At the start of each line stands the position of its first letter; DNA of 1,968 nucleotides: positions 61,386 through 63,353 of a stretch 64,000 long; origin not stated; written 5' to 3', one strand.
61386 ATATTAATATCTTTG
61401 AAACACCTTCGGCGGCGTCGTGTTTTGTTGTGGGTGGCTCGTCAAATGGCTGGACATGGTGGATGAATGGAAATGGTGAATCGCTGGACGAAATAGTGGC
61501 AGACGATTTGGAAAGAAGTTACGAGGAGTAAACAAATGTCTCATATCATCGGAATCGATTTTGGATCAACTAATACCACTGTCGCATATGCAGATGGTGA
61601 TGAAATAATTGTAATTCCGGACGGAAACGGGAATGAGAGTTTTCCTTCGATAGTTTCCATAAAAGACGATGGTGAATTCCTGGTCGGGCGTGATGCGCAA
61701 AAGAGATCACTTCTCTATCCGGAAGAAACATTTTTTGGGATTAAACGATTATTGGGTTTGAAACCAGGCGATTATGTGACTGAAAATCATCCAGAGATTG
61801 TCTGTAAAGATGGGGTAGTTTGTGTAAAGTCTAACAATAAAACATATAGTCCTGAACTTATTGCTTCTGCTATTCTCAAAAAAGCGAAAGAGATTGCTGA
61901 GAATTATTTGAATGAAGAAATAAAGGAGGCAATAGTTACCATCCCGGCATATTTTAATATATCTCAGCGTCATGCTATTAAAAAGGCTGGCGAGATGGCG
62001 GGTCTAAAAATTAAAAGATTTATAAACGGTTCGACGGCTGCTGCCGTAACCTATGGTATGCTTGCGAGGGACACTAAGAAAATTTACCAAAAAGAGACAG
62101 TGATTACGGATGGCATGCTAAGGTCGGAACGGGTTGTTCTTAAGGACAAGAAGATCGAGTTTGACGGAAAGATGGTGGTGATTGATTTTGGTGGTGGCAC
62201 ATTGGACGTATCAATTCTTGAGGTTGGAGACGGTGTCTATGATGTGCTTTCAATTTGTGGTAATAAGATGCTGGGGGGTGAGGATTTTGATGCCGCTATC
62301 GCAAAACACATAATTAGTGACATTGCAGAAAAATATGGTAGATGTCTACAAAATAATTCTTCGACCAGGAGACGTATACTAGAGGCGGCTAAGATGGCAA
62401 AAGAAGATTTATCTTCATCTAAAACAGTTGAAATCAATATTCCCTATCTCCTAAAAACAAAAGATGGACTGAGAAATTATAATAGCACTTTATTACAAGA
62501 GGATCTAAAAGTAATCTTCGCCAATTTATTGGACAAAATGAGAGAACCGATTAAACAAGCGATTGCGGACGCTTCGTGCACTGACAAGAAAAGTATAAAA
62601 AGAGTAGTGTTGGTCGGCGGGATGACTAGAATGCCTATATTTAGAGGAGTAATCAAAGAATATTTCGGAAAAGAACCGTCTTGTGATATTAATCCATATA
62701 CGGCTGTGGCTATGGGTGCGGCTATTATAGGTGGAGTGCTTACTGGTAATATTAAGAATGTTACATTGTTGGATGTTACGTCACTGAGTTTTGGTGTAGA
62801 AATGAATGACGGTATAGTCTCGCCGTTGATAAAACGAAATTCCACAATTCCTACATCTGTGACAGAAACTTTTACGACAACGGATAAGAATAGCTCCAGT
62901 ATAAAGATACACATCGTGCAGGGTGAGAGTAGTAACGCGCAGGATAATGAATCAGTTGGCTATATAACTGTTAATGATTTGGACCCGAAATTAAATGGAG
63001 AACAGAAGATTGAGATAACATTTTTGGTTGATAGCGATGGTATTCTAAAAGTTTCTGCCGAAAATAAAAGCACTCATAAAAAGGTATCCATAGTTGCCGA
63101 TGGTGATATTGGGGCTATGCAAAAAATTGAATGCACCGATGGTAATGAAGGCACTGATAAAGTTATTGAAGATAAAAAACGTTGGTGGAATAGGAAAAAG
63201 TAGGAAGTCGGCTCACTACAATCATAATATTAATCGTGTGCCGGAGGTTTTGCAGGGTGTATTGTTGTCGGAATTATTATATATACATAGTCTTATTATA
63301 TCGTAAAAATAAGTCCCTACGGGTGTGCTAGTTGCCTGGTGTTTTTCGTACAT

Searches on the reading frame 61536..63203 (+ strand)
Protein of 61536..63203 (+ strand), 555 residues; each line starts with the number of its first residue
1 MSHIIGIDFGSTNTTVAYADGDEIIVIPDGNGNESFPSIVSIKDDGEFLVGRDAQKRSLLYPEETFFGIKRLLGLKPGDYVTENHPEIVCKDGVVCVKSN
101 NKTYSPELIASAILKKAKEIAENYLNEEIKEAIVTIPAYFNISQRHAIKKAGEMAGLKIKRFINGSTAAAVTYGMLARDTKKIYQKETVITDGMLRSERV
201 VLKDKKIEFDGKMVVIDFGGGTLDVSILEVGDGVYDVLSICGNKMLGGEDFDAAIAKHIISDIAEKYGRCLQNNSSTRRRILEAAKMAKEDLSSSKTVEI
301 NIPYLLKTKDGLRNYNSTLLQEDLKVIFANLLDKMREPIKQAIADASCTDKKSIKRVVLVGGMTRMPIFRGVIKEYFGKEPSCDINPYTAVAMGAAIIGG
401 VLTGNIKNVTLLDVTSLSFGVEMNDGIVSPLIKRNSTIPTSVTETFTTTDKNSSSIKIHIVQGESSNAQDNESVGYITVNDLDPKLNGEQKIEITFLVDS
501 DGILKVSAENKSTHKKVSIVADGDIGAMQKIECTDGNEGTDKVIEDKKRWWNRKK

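Call 3: search_protein_families(library=pfam, proteins=[window:61536-63200:+], max_evalue=0.01)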
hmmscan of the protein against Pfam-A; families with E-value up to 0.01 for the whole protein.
window:61536-63200:+ (555 aa): 3 families
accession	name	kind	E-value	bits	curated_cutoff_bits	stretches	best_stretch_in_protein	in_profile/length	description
PF00012.26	HSP70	-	5.3e-141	471.2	20.6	1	4-527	1-502/599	Hsp70 protein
PF06723.19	MreB_Mbl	-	8.4e-09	35.1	27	1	211-397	146-317/327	MreB/Mbl protein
PF14450.12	FtsA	-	0.00044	21.1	31.8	0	214-379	1-105/127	Cell division protein FtsA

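Call 4: search_protein_families(library=padloc, proteins=[window:61536-63200:+], max_evalue=0.01)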
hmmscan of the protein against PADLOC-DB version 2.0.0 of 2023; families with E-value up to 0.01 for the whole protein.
window:61536-63200:+ (555 aa): 0 families

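Call 5: search_protein_families(library=ncbifam, proteins=[window:61536-63200:+], max_evalue=0.01)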
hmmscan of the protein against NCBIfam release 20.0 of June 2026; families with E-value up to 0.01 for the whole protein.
window:61536-63200:+ (555 aa): 11 families
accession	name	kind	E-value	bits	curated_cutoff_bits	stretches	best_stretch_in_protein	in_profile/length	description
NF001413.0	PRK00290.1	equivalog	3e-149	498.3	648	2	210-524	183-496/625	molecular chaperone DnaK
TIGR02350.1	prok_dnaK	equivalog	2.7e-147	491.7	822.55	2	209-523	181-494/596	molecular chaperone DnaK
NF009946.0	PRK13410.1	equivalog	2.9e-126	422.3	1019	2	212-524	188-499/669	molecular chaperone DnaK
NF009947.0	PRK13411.1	equivalog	4e-126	421.7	1002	2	206-530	181-504/662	molecular chaperone DnaK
TIGR01991.1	HscA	equivalog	1e-119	400.7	708.55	2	209-525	180-487/600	Fe-S protein assembly chaperone HscA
NF003520.0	PRK05183.1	subfamily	3.2e-116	389.2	620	1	4-522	21-504/621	Fe-S protein assembly chaperone HscA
NF002399.0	PRK01433.1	equivalog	1.3e-80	271.8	743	1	4-520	21-475/595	Fe-S protein assembly chaperone HscA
NF008673.0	PRK11678.1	equivalog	1.4e-11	43.9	331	1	277-396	333-442/450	molecular chaperone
NF011660.0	PRK15080.1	equivalog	8.4e-09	35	182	1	110-171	75-136/277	ethanolamine utilization protein EutJ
TIGR02529.1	EutJ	subfamily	1.2e-07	31.4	152.1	0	109-172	41-104/239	ethanolamine utilization protein EutJ family protein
NF010539.0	PRK13927.1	subfamily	1.6e-07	30.6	293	1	210-396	151-323/339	rod shape-determining protein MreB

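Call 11: find_encoding_contigs(protein=window:61536-63203:+, flank=10000, max_places=10)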
Protein window:61536-63203:+ (555 aa): no gene with exactly this product is on record in the collection.

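Call 12: find_homologous_proteins(query=window:61536-63200:+, max_evalue=1e-30)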
Query window:61536-63200:+ (555 aa): 7972 proteins with E <= 1e-30 among 8000 candidates; the best 120 are listed.
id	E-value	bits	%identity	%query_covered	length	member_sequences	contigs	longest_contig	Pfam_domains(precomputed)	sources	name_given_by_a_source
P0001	0.0e+0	1093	90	100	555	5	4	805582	PF00012.27,PF06723.20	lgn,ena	-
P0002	0.0e+0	1029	85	100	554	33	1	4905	PF00012.27,PF06723.20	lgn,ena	-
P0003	0.0e+0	1015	85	100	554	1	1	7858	PF00012.27,PF06723.20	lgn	-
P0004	1.6e-279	946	83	95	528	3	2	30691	PF00012.27,PF06723.20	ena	-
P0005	4.8e-256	869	73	100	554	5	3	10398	PF00012.27,PF06723.20,PF14450.13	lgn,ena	-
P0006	1.4e-240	817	69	100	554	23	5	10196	PF00012.27,PF06723.20,PF14450.13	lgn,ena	-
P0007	1.5e-239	814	68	100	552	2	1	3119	PF00012.27,PF06723.20,PF14450.13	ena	-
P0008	3.9e-234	796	67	100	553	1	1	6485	PF00012.27,PF06723.20,PF14450.13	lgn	-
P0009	9.0e-218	742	61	100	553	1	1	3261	PF00012.27,PF06723.20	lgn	-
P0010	2.0e-196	672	57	100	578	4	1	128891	PF00012.27,PF06723.20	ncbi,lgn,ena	-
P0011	3.0e-176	605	54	100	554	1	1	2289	PF00012.27,PF06723.20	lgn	-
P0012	3.2e-175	602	53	100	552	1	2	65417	PF00012.27,PF06723.20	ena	-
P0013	4.2e-174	598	53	100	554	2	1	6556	PF00012.27,PF06723.20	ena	-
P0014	2.2e-171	589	53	100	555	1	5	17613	PF00012.27,PF06723.20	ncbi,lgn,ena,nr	ncbi:Hsp70 family protein [Candidatus Saccharibacteria bacterium]|nr:Hsp70 family protein [Candidatu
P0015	3.7e-165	569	67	72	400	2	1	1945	PF00012.27,PF06723.20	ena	-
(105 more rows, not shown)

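Call 13: find_encoding_contigs(protein=P0001, flank=10000, max_places=4)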
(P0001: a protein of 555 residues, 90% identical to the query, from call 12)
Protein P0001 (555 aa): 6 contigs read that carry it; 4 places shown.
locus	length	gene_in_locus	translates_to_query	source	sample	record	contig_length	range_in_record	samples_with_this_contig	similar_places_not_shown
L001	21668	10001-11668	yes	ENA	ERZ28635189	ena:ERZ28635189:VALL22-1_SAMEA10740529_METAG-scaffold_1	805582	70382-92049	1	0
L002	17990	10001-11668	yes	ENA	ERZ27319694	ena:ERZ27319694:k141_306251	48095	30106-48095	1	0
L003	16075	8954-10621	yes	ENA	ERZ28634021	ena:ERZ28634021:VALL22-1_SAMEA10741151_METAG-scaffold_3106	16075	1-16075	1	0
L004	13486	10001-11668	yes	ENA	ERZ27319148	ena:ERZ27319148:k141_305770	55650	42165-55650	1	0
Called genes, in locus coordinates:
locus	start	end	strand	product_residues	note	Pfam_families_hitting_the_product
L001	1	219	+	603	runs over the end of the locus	PF01555:N6_N4_Mtase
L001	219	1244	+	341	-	PF13310:Virulence_RhuM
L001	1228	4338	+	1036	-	PF04851:ResIII, PF00270:DEAD (weak), PF19778:RE_endonuc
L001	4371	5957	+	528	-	-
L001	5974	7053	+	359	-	PF01580:FtsK_SpoIIIE, PF25199:nSTAND_NTPase5 (weak)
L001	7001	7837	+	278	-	PF01580:FtsK_SpoIIIE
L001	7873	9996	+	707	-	PF03235:GmrSD_N, PF07510:GmrSD_C, PF14267:DUF4357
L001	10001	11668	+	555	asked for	PF00012:HSP70, PF06723:MreB_Mbl (faint)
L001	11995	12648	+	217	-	PF10026:DUF2268, PF18958:DUF5700 (weak)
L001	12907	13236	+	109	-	-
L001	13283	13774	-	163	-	PF08980:DUF1883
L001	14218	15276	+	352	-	-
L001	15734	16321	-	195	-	-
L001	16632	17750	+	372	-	-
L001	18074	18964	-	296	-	-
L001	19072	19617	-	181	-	-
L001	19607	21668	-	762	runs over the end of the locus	PF17425:Arylsulfotran_N, PF05935:Arylsulfotrans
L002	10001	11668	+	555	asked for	PF00012:HSP70, PF06723:MreB_Mbl (faint)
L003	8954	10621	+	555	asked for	PF00012:HSP70, PF06723:MreB_Mbl (faint)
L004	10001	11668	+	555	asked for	PF00012:HSP70, PF06723:MreB_Mbl (faint)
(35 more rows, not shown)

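Call 14: find_encoding_contigs(protein=P0010, flank=10000, max_places=3)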
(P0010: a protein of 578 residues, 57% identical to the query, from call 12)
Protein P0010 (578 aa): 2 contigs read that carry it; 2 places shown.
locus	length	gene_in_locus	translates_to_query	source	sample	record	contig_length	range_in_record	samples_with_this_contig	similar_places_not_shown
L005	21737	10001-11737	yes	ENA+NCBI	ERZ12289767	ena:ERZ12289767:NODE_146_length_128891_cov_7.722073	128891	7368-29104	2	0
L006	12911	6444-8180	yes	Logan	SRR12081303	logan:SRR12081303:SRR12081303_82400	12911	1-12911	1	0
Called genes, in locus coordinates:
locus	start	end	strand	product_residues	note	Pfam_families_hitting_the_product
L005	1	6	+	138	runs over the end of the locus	-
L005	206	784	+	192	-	PF04011:LemA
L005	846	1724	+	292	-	PF01435:Peptidase_M48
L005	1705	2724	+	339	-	-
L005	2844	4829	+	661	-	PF22745:Nlig-Ia, PF01653:DNA_ligase_aden, PF03120:OB_DNA_ligase, PF12738:PTCB-BRCT (faint), PF12826:HHH_2, PF14520:HHH_5 (weak), PF00533:BRCT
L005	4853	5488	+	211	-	-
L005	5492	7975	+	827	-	PF18013:Phage_lysozyme2, PF05257:CHAP (faint)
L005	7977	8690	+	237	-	-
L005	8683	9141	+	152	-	-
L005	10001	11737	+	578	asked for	PF00012:HSP70, PF06723:MreB_Mbl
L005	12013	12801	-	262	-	-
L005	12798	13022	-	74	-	PF13560:HTH_31 (weak), PF01381:HTH_3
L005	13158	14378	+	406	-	PF00145:DNA_methylase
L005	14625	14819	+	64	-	-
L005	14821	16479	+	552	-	PF00239:Resolvase, PF07508:Recombinase (faint)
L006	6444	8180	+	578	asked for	PF00012:HSP70, PF06723:MreB_Mbl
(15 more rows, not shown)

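Call 15: find_encoding_contigs(protein=P0012, flank=10000, max_places=3)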
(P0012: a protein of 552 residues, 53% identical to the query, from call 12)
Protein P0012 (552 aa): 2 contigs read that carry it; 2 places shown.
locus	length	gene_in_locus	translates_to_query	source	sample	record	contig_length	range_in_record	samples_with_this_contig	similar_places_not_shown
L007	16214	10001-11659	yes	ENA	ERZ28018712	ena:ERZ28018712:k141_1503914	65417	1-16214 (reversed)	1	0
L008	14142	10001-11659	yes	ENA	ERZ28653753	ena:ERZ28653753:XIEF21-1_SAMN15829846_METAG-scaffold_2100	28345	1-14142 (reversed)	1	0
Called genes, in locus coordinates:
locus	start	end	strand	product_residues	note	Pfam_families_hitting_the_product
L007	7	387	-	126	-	PF16320:Ribosomal_L12_N, PF00542:Ribosomal_L12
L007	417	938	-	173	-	PF00466:Ribosomal_L10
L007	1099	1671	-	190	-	PF13886:TM7S3_TM198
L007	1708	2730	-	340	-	PF00687:Ribosomal_L1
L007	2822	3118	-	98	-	-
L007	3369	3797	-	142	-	PF03946:Ribosomal_L11_N, PF00298:Ribosomal_L11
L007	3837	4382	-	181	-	PF02357:NusG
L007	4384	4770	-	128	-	PF00584:SecE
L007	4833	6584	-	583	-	PF00343:Phosphorylase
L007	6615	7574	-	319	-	-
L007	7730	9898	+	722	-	PF03030:H_PPase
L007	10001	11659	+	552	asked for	PF00012:HSP70, PF06723:MreB_Mbl (weak)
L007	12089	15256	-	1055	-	PF00005:ABC_tran, PF13304:AAA_21 (faint), PF02687:FtsX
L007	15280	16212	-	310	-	?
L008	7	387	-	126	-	PF16320:Ribosomal_L12_N, PF00542:Ribosomal_L12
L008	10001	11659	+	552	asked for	PF00012:HSP70, PF06723:MreB_Mbl (weak)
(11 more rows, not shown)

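Call 16: find_encoding_contigs(protein=P0014, flank=10000, max_places=5)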
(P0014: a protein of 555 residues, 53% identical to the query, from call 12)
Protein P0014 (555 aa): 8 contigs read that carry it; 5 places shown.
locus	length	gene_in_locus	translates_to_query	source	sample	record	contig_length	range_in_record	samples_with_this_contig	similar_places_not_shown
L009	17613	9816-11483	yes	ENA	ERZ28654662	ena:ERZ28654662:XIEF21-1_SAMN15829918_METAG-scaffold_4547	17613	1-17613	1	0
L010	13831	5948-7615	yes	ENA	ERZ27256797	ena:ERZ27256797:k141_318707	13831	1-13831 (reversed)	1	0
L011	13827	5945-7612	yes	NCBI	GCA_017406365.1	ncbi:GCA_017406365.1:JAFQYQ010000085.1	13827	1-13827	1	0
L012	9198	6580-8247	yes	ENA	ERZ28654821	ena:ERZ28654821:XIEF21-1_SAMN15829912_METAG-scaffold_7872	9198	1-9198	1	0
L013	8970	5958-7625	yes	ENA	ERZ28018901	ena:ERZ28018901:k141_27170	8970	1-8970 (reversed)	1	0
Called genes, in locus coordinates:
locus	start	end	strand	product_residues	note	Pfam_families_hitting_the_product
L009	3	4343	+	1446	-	?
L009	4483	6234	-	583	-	PF00343:Phosphorylase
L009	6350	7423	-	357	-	-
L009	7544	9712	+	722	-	PF03030:H_PPase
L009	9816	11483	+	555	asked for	PF00012:HSP70, PF06723:MreB_Mbl (weak)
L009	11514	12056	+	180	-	PF08020:DUF1706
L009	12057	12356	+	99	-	PF04993:TfoX_N (weak)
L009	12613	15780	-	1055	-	PF00005:ABC_tran, PF13304:AAA_21 (faint), PF02687:FtsX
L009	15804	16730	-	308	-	PF00512:HisKA, PF02518:HATPase_c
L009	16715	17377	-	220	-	PF00072:Response_reg, PF00486:Trans_reg_C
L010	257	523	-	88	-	-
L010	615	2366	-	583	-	PF00343:Phosphorylase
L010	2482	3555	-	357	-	-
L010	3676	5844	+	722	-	PF03030:H_PPase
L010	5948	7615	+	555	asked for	PF00012:HSP70, PF06723:MreB_Mbl (weak)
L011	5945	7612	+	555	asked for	PF00012:HSP70, PF06723:MreB_Mbl (weak)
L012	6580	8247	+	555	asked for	PF00012:HSP70, PF06723:MreB_Mbl (weak)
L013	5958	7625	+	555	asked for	PF00012:HSP70, PF06723:MreB_Mbl (weak)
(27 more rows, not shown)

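Call 17: find_encoding_contigs(protein=P0004, flank=10000, max_places=2)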
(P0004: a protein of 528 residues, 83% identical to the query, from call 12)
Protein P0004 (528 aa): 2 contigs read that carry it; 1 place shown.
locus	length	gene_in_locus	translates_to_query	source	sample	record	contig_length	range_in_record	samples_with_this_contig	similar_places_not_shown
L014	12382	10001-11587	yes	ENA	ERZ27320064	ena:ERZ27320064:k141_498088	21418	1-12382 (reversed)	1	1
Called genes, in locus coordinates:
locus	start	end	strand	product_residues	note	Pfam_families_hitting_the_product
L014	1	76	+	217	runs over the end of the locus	PF14335:DUF4391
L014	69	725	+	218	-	-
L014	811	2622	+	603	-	PF01555:N6_N4_Mtase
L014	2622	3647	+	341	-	PF13310:Virulence_RhuM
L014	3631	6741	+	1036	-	PF04851:ResIII, PF00270:DEAD (weak), PF19778:RE_endonuc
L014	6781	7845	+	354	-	PF01580:FtsK_SpoIIIE, PF25199:nSTAND_NTPase5 (faint)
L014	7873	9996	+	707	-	PF03235:GmrSD_N, PF07510:GmrSD_C, PF14267:DUF4357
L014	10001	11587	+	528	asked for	PF00012:HSP70, PF06723:MreB_Mbl (weak)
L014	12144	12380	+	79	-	?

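Call 18: find_encoding_contigs(protein=P0005, flank=10000, max_places=3)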
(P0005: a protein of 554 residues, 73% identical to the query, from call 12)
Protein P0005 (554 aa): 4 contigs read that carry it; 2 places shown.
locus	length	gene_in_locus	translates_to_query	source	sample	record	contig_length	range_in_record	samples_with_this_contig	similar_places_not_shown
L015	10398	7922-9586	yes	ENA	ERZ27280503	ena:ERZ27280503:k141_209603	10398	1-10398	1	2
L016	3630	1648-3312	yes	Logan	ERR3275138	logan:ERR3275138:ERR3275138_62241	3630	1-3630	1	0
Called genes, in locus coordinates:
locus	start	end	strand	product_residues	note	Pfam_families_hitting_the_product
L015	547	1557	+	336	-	PF02086:MethyltransfD12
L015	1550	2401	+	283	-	PF02086:MethyltransfD12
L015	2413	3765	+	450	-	PF13391:HNH_2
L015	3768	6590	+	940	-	PF00176:SNF2-rel_dom, PF00270:DEAD, PF04851:ResIII, PF00271:Helicase_C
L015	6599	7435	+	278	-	-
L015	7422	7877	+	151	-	-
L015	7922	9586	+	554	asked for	PF00012:HSP70, PF14450:FtsA (faint), PF06723:MreB_Mbl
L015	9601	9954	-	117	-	-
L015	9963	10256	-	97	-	-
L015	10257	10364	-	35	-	-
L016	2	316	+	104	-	?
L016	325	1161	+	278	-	-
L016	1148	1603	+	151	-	-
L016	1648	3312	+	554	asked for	PF00012:HSP70, PF14450:FtsA (faint), PF06723:MreB_Mbl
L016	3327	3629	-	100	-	?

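Call 19: find_encoding_contigs(protein=P0006, flank=10000, max_places=4)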
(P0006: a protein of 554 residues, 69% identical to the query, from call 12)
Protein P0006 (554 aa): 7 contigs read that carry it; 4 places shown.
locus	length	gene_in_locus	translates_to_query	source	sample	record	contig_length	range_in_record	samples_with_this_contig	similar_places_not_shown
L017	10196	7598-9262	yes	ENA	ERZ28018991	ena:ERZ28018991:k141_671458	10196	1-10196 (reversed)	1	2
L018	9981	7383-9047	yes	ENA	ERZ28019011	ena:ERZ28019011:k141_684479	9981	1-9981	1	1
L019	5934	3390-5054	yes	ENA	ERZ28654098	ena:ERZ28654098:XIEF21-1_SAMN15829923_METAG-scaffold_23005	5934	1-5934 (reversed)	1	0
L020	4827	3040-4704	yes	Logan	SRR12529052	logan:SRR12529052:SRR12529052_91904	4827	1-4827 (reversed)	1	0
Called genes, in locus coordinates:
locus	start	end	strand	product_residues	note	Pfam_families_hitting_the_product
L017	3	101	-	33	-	?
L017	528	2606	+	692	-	PF12161:HsdM_N, PF02384:N6_Mtase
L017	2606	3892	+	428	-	PF01420:Methylase_S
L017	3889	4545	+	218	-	-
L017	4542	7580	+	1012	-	PF04313:HSDR_N, PF00270:DEAD, PF04851:ResIII, PF18766:SWI2_SNF2, PF22679:T1R_D3-like (weak)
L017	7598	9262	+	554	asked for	PF00012:HSP70, PF14450:FtsA (faint), PF06723:MreB_Mbl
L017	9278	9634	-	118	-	-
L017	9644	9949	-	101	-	-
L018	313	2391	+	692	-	PF12161:HsdM_N, PF02384:N6_Mtase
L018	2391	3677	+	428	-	PF01420:Methylase_S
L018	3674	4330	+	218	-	-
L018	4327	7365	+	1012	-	PF04313:HSDR_N, PF00270:DEAD, PF04851:ResIII, PF18766:SWI2_SNF2, PF22679:T1R_D3-like (weak)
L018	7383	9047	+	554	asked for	PF00012:HSP70, PF14450:FtsA (faint), PF06723:MreB_Mbl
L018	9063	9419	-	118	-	-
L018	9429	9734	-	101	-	-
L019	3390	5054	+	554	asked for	PF00012:HSP70, PF14450:FtsA (faint), PF06723:MreB_Mbl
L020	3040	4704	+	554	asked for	PF00012:HSP70, PF14450:FtsA (faint), PF06723:MreB_Mbl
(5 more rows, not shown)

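Call 49: search_protein_families(library=pfam, proteins=[L001:4371-5954:+, L015:6599-7432:+, L015:7422-7874:+, L001:11995-12645:+, L017:3889-4542:+, L015:2413-3762:+], max_evalue=0.01)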
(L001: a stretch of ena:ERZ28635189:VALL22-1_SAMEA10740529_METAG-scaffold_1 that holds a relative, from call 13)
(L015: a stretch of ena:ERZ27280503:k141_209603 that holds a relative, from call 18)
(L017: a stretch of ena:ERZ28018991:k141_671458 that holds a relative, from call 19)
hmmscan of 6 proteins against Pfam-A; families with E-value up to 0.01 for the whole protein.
L001:4371-5954:+ (528 aa): 0 families

L015:6599-7432:+ (278 aa): 0 families

L015:7422-7874:+ (151 aa): 0 families

L001:11995-12645:+ (217 aa): 3 families
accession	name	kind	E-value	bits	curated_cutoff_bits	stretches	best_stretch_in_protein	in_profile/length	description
PF10026.15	DUF2268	-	1.3e-25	90.5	23.6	1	39-212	19-193/195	Predicted Zn-dependent protease (DUF2268)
PF18958.6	DUF5700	-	2e-06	27.9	25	1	77-199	127-257/283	Putative zinc dependent peptidase (DUF5700)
PF10023.15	Aminopep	-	0.0057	16.5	25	1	84-164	149-226/322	Putative aminopeptidase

L017:3889-4542:+ (218 aa): 0 families

L015:2413-3762:+ (450 aa): 1 family
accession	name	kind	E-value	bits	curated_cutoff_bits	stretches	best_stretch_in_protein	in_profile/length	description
PF13391.12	HNH_2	-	1.8e-08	34.6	21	1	343-394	1-65/66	HNH endonuclease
